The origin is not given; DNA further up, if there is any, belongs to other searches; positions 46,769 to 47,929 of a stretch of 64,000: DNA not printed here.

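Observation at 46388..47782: Monocistronic zeta-toxin-like P-loop kinase with no obvious antitoxin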

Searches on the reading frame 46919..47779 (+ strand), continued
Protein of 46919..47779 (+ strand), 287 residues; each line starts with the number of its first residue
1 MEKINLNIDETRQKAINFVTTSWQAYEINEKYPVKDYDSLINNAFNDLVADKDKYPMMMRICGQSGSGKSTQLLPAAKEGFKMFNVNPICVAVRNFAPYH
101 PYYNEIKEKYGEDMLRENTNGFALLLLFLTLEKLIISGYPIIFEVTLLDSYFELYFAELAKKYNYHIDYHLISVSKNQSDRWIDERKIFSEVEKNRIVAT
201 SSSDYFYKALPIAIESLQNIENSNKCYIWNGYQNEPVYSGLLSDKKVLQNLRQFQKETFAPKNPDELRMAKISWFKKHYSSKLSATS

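Call 34: search_protein_families(library=ncbifam, proteins=[L004:6797-7651:-, L051:6743-7630:+, L041:6821-7633:-, L020:6007-7683:+, L017:5084-5986:+], max_evalue=0.01)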
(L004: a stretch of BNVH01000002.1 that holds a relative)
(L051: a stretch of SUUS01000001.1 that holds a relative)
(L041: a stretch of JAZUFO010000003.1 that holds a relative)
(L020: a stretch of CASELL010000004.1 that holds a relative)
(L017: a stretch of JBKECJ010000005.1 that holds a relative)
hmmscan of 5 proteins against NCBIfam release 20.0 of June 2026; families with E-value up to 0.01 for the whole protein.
L004:6797-7651:- (285 aa): 21 families
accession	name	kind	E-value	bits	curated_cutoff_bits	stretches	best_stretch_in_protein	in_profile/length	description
NF000076.3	APH_2pp_Ie_IVa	exception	3.1e-06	26.7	600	1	17-149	7-141/301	APH(2'')-Ie/IVa family aminoglycoside O-phosphotransferase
NF012158.1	macrolide_MphE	exception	1.6e-05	24.3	640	1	182-250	186-254/294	Mph(E) family macrolide 2'-phosphotransferase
NF000044.2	APH_2pp_IIIa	exception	2e-05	24.1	625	0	27-139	16-128/306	aminoglycoside O-phosphotransferase APH(2'')-IIIa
NF033068.1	APH_3p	equivalog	2.8e-05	23.8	205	1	184-229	175-219/255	APH(3') family aminoglycoside O-phosphotransferase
NF000240.1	macrolide_MphC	exception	2.9e-05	23.7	550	1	184-246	192-254/299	Mph(C) family macrolide 2'-phosphotransferase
NF000241.1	MPH_3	exception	3.5e-05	23.3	500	1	181-250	185-254/293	Mph(E)/Mph(G) family macrolide 2'-phosphotransferase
NF038057.1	macrolide_MphL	exception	0.00022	20.6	612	1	187-247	194-254/298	macrolide 2'-phosphotransferase MphL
TIGR00938.1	thrB_alt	equivalog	0.00051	19.5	255.9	1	184-223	187-225/307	homoserine kinase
NF032897.1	APH_3p_V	exception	0.00078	18.8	450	1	144-222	139-217/264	APH(3')-V family aminoglycoside O-phosphotransferase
NF033692.1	APH_2pp_I_a_f_h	exception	0.00095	18.7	475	1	183-234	178-229/290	APH(2'')-Ia/If/Ih family aminoglycoside O-phosphotransferase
NF033066.0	APH_3p_VIIIa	exception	0.00098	18.6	520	1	143-226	136-221/267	aminoglycoside O-phosphotransferase APH(3')-VIIIa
NF000498.2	APH_2pp_If_Ih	exception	0.0012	18.4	600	1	184-266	181-265/297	APH(2'')-If/Ih family aminoglycoside O-phosphotransferase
NF041446.1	APH_2pp_Ii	exception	0.0017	17.9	625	1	185-241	182-242/297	aminoglycoside O-phosphotransferase APH(2'')-Ii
TIGR02172.1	Fb_sc_TIGR02172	paralog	0.0019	18.1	228.2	1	173-224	142-191/226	TIGR02172 family protein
TIGR02906.1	spore_CotS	subfamily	0.0033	16.4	172.7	1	172-230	176-232/314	CotS family spore coat protein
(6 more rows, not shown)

L051:6743-7630:+ (296 aa): 32 families (the best 25 are shown)
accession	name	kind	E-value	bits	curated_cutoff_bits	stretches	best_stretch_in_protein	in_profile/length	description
NF000076.3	APH_2pp_Ie_IVa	exception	1.6e-11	44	600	1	31-143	27-141/301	APH(2'')-Ie/IVa family aminoglycoside O-phosphotransferase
NF033068.1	APH_3p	equivalog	4.2e-11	42.8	205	1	67-219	53-213/255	APH(3') family aminoglycoside O-phosphotransferase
NF033059.2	APH_3p_I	exception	8.5e-10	38.4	400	1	72-219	69-226/267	APH(3')-I family aminoglycoside O-phosphotransferase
NF000241.1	MPH_3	exception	4.2e-08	32.9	500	1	123-244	119-252/293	Mph(E)/Mph(G) family macrolide 2'-phosphotransferase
TIGR02721.1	ycfN_thiK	equivalog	1.1e-07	31.3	299.45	1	122-244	86-208/256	thiamine kinase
NF033692.1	APH_2pp_I_a_f_h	exception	9.1e-07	28.6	475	1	24-257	11-255/290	APH(2'')-Ia/If/Ih family aminoglycoside O-phosphotransferase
NF000044.2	APH_2pp_IIIa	exception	1.7e-06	27.6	625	0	25-139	20-134/306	aminoglycoside O-phosphotransferase APH(2'')-IIIa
NF000255.1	macrolide_MphF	exception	2.3e-06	27.2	650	1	174-219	184-230/299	Mph(F) family macrolide 2'-phosphotransferase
NF000240.1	macrolide_MphC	exception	5.7e-06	26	550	1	52-219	47-231/299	Mph(C) family macrolide 2'-phosphotransferase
NF051474.1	APH_3p_Ia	exception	1.7e-05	24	625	1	92-221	92-232/271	aminoglycoside O-phosphotransferase APH(3')-Ia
NF003558.0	PRK05231.1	equivalog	2.1e-05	23.7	271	1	135-212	142-218/322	homoserine kinase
NF038057.1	macrolide_MphL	exception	2.4e-05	23.7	612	1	176-245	186-256/298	macrolide 2'-phosphotransferase MphL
TIGR01767.2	MTRK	equivalog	4.2e-05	22.8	275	1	182-295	227-334/401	S-methyl-5-thioribose kinase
NF032897.1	APH_3p_V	exception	5.8e-05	22.6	450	1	143-218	141-217/264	APH(3')-V family aminoglycoside O-phosphotransferase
TIGR00938.1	thrB_alt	equivalog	6.1e-05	22.5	255.9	1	171-211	177-217/307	homoserine kinase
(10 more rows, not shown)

L041:6821-7633:- (271 aa): 22 families
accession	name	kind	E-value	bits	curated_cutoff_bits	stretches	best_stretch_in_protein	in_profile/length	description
NF033068.1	APH_3p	equivalog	4.9e-07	29.5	205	1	125-240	108-242/255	APH(3') family aminoglycoside O-phosphotransferase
NF000241.1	MPH_3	exception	2.2e-06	27.2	500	1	157-219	172-231/293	Mph(E)/Mph(G) family macrolide 2'-phosphotransferase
NF000240.1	macrolide_MphC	exception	3.8e-06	26.5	550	1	126-214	148-230/299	Mph(C) family macrolide 2'-phosphotransferase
NF033692.1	APH_2pp_I_a_f_h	exception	3.9e-06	26.6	475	1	15-215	5-218/290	APH(2'')-Ia/If/Ih family aminoglycoside O-phosphotransferase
TIGR00938.1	thrB_alt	equivalog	5.7e-06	25.9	255.9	1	144-215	155-225/307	homoserine kinase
NF000498.2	APH_2pp_If_Ih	exception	7.3e-06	25.6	600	1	48-219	36-224/297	APH(2'')-If/Ih family aminoglycoside O-phosphotransferase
NF000015.3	APH_2pp_IIa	exception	1.2e-05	24.5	625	0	75-216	67-225/299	aminoglycoside O-phosphotransferase APH(2'')-IIa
NF000254.1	macrolide_MphA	exception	4.3e-05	23.1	550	1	159-217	180-235/293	Mph(A) family macrolide 2'-phosphotransferase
NF002475.0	PRK01723.1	equivalog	7e-05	22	142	1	169-257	155-238/241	3-deoxy-D-manno-octulosonic acid kinase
NF000508.1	APH_2pp_Ia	exception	0.0001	22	600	1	47-213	21-204/277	aminoglycoside O-phosphotransferase APH(2'')-Ia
NF000242.2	macrolide_MphB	exception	0.0002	20.7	615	1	131-205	154-223/299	Mph(B) family macrolide 2'-phosphotransferase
NF012158.1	macrolide_MphE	exception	0.00025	20.4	640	1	157-216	172-228/294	Mph(E) family macrolide 2'-phosphotransferase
TIGR02721.1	ycfN_thiK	equivalog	0.00084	18.6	299.45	1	121-247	86-214/256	thiamine kinase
NF003558.0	PRK05231.1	equivalog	0.00085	18.4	271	1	158-215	165-225/322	homoserine kinase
NF041446.1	APH_2pp_Ii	exception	0.00088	18.9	625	1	45-213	33-218/297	aminoglycoside O-phosphotransferase APH(2'')-Ii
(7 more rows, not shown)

L020:6007-7683:+ (559 aa): 16 families
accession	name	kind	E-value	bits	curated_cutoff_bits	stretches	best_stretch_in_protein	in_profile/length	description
NF033068.1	APH_3p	equivalog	1.1e-12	48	205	1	345-516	48-228/255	APH(3') family aminoglycoside O-phosphotransferase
NF041574.1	antitoxPezT_Strep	equivalog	4.4e-11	42.5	470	1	28-176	6-151/251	type II toxin-antitoxin system toxin PezT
NF033059.2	APH_3p_I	exception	1.3e-07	31.3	400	1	340-507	54-232/267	APH(3')-I family aminoglycoside O-phosphotransferase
NF000254.1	macrolide_MphA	exception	3.3e-05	23.4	550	1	460-521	192-253/293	Mph(A) family macrolide 2'-phosphotransferase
NF038057.1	macrolide_MphL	exception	3.7e-05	23.1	612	1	464-523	193-252/298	macrolide 2'-phosphotransferase MphL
NF000241.1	MPH_3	exception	4.3e-05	23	500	1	460-521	186-247/293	Mph(E)/Mph(G) family macrolide 2'-phosphotransferase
NF033692.1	APH_2pp_I_a_f_h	exception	6.9e-05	22.5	475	1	298-531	4-249/290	APH(2'')-Ia/If/Ih family aminoglycoside O-phosphotransferase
NF032897.1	APH_3p_V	exception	0.0002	20.8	450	1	436-505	150-222/264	APH(3')-V family aminoglycoside O-phosphotransferase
NF038056.1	macrolide_MphM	exception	0.00049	19.8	610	0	322-524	32-252/298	macrolide 2'-phosphotransferase MphM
TIGR03724.2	arch_bud32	equivalog_domain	0.00054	19.5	125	0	463-494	105-134/193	KEOPS complex kinase/ATPase Bud32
NF032898.2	APH_3p_II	exception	0.00055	19.3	360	1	451-516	163-229/256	APH(3')-II family aminoglycoside O-phosphotransferase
NF000242.2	macrolide_MphB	exception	0.00084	18.7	615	0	464-521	196-253/299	Mph(B) family macrolide 2'-phosphotransferase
NF033063.0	APH_3p_XV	exception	0.001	18.9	550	1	459-512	180-232/263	aminoglycoside O-phosphotransferase APH(3')-XV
NF032896.1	APH_3pp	equivalog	0.001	18.6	325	1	455-503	159-208/254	APH(3'') family aminoglycoside O-phosphotransferase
NF011461.0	PRK14879.1-2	equivalog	0.0023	17.7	372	0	462-495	119-150/225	Kae1-associated kinase Bud32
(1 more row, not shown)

L017:5084-5986:+ (301 aa): 7 families
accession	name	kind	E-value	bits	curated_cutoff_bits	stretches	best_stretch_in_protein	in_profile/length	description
NF009874.0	PRK13337.1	equivalog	8.7e-08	31.4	385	1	1-102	2-102/305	diacylglycerol kinase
NF009603.0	PRK13055.1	subfamily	4.1e-07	29.2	342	1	1-102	2-103/335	diacylglycerol kinase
NF009604.0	PRK13057.1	equivalog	3.6e-06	26.1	274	1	2-103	9-104/302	lipid kinase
TIGR00147.1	TIGR00147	subfamily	2.8e-05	23.2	118.65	1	1-150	1-150/296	YegS/Rv2252/BmrU family lipid kinase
NF002033.0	PRK00861.1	subfamily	0.00027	19.6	293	1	2-98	12-104/328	putative lipid kinase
NF009605.0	PRK13059.1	equivalog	0.0011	18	313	1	1-104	1-102/295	putative lipid kinase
NF009025.0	PRK12361.1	equivalog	0.0081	14.4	505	0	3-98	243-334/546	hypothetical protein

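Call 39: find_encoding_contigs(protein=P0002, flank=5000, max_places=3)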
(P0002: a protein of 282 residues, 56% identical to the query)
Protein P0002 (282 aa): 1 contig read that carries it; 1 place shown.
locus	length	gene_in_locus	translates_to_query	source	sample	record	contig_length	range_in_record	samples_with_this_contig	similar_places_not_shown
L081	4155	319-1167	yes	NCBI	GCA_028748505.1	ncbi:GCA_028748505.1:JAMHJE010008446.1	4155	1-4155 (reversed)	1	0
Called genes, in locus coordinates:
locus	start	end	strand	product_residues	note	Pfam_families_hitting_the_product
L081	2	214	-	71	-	?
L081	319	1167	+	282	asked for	PF06414:Zeta_toxin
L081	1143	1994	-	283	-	PF00590:TP_methylase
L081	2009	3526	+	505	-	PF04348:LppC, PF13458:Peripla_BP_6, PF01094:ANF_receptor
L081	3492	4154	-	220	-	?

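Call 40: find_encoding_contigs(protein=P0003, flank=6000, max_places=3)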
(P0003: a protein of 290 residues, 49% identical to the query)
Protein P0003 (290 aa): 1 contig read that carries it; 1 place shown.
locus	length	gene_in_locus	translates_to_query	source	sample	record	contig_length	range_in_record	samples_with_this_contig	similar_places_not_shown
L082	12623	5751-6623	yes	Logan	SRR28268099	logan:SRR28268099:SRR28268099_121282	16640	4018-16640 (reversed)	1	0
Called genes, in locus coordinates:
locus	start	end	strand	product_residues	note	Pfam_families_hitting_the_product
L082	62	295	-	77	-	PF02609:Exonuc_VII_S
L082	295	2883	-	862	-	PF00171:Aldedh, PF00465:Fe-ADH, PF13685:Fe-ADH_2, PF25137:ADH_Fe_C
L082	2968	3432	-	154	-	PF01243:PNPOx_N, PF16242:Pyrid_ox_like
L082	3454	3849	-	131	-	-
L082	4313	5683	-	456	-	-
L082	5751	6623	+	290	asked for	PF06414:Zeta_toxin, PF13671:AAA_33 (weak)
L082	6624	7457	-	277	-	PF01636:APH, PF19974:TCAD9 (weak)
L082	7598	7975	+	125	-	PF03724:META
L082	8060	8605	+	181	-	PF03729:DUF308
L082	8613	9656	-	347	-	-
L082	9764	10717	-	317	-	-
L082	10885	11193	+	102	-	PF21699:TM1266-like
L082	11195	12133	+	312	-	PF00561:Abhydrolase_1, PF12697:Abhydrolase_6 (weak), PF12146:Hydrolase_4, PF08386:Abhydrolase_4 (weak)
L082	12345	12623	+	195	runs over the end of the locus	PF18907:DUF5662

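Call 44: search_protein_families(library=padloc, proteins=[window:46919-47779:+, L004:6797-7651:-, L020:6007-7683:+], max_evalue=0.01)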
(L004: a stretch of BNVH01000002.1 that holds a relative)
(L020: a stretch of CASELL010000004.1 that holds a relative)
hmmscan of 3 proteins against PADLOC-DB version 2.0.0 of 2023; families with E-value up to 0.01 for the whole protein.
window:46919-47779:+ (287 aa): 1 family
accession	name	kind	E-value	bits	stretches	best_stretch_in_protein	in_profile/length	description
PDLC02335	AbiLi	-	0.0043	14.1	1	32-202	53-144/326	AbiLi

L004:6797-7651:- (285 aa): 2 families
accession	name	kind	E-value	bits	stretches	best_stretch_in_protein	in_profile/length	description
PDLC04138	mad6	-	0.0029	14.6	1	184-217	172-204/659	mads_6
PDLC04042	PD-T4-6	-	0.0092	13.7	0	185-214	129-157/292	-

L020:6007-7683:+ (559 aa): 0 families

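Call 52: search_dna_similar(query=window:46919-47779:+, collection=plasmids, mode=protein, max_evalue=0.001, max_rows=10)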
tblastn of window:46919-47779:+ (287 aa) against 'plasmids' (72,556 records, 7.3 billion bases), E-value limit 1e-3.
Records with a match: 5; places in all: 6; records where one place covers at least 80% of the query: 0.
Best place of each record, by identity: <60% 5.
By first word of the organism name: Streptococcus 5.
By predicted mobility (MOB-suite, as given by PLSDB): non-mobilizable 5.
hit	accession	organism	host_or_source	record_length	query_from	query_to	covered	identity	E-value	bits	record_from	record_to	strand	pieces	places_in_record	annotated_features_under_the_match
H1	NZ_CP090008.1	Streptococcus salivarius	Homo sapiens,Human oral cavity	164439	54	174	42%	30.6%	3e-4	50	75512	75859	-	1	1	pezT: type II toxin-antitoxin system toxin PezT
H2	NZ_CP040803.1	Streptococcus salivarius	Homo sapiens,Plaque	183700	54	174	42%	30.6%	3e-4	50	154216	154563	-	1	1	pezT: type II toxin-antitoxin system toxin PezT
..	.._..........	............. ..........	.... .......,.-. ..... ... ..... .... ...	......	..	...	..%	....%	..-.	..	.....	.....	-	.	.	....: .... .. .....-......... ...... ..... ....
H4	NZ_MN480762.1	Streptococcus salivarius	-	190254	54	174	42%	30.6%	3e-4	49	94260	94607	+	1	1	pezT: type II toxin-antitoxin system toxin PezT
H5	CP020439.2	Streptococcus equinus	Homo sapiens,blood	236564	54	174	42%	30.6%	3e-4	49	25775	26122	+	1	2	toxin PezT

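Call 53: search_dna_similar(query=window:46919-47779:+, collection=phages, mode=protein, max_evalue=0.001, max_rows=10)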
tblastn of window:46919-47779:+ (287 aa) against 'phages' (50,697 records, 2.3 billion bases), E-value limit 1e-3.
Records with a match: 3; places in all: 3; records where one place covers at least 80% of the query: 0.
Best place of each record, by identity: <60% 3.
By first word of the organism name: Streptococcus 3.
By host as written in the record: Streptococcus suis ZKB4 1; Streptococcus gallolyticus BSJ31 1; Streptococcus gallolyticus BSJ27 1.
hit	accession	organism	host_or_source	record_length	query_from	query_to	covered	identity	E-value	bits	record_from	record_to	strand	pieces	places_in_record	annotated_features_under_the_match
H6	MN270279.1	Streptococcus phage phi-SsuZKB4_rum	Streptococcus suis ZKB4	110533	56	174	41%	29.4%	2e-4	49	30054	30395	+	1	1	UDP-N-acetylglucosamine kinase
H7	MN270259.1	Streptococcus phage phi-SgaBSJ31_rum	Streptococcus gallolyticus BSJ31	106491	56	174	41%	29.4%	3e-4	48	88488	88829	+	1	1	UDP-N-acetylglucosamine kinase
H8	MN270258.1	Streptococcus phage phi-SgaBSJ27_rum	Streptococcus gallolyticus BSJ27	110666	56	174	41%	29.4%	3e-4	48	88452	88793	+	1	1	UDP-N-acetylglucosamine kinase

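Call 55: search_protein_families(library=pfam, proteins=[L049:622-1860:+, L049:1856-2530:+, L049:4323-4721:+, L058:5463-5972:+, L058:7788-8846:+, L063:2789-3403:+, L068:7593-8534:+, L075:7612-8208:+, L077:38-1045:+, L051:7871-8461:+], max_evalue=0.0001)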
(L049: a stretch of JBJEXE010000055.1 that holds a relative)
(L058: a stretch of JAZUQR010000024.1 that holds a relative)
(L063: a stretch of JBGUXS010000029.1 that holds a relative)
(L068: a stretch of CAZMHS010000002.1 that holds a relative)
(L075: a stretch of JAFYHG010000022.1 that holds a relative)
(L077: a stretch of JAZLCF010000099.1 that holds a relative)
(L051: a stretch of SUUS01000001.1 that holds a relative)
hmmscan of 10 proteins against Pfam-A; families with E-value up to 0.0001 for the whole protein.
L049:622-1860:+ (413 aa): 2 families
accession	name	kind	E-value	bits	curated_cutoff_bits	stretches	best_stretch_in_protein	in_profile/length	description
PF12704.14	MacB_PCD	-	2.9e-15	57.6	27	1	30-236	4-200/207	MacB-like periplasmic core domain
PF02687.27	FtsX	-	1.5e-14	54.5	25.5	1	273-406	2-120/120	FtsX-like permease C-terminal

L049:1856-2530:+ (225 aa): 4 families
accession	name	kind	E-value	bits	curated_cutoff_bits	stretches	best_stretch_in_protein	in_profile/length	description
PF00005.33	ABC_tran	-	3.4e-36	125.3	25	1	23-171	1-136/137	ABC transporter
PF13304.12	AAA_21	-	3.2e-10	41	27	1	140-206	234-302/304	AAA domain, putative AbiEii toxin, Type IV TA system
PF20703.3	nSTAND1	-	4.1e-06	27.1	27.1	1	8-64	12-60/379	Novel STAND NTPase 1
PF13555.12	AAA_29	-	9.4e-05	22.5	27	0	28-50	17-39/61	P-loop containing region of AAA domain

L049:4323-4721:+ (133 aa): 0 families

L058:5463-5972:+ (170 aa): 1 family
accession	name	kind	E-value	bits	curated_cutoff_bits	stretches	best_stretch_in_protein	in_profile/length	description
PF06776.18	IalB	-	4.1e-17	63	22.1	1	40-163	8-130/131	Invasion associated locus B (IalB) protein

L058:7788-8846:+ (353 aa): 2 families
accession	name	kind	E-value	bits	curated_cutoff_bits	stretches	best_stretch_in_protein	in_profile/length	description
PF21016.3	RlmN_N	-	3.3e-18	65.6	24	1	4-60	2-58/60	Ribosomal RNA large subunit methyltransferase N-terminal domain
PF04055.27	Radical_SAM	-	1.6e-14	54.9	29.5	1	106-274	2-157/166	Radical SAM superfamily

L063:2789-3403:+ (205 aa): 1 family
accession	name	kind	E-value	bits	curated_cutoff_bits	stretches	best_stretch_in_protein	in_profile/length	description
PF03548.22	LolA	-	7.3e-17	62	23.6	1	43-200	3-165/165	Outer membrane lipoprotein carrier protein LolA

L068:7593-8534:+ (314 aa): 2 families
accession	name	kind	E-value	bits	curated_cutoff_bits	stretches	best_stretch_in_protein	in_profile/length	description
PF00483.29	NTP_transferase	-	2.3e-67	227.6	21.2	1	21-257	1-241/245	Nucleotidyl transferase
PF12804.13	NTP_transf_3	-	1.4e-06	29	27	1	22-147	1-115/160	MobA-like NTP transferase domain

L075:7612-8208:+ (199 aa): 0 families

L077:38-1045:+ (336 aa): 2 families
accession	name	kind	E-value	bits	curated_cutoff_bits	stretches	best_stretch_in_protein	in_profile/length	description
PF01168.26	Ala_racemase_N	-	9.1e-41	140.4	24.1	1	2-188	24-220/220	Alanine racemase, N-terminal domain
PF00842.27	Ala_racemase_C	-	1.6e-26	92.8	25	1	199-322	1-121/127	Alanine racemase, C-terminal domain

L051:7871-8461:+ (197 aa): 0 families
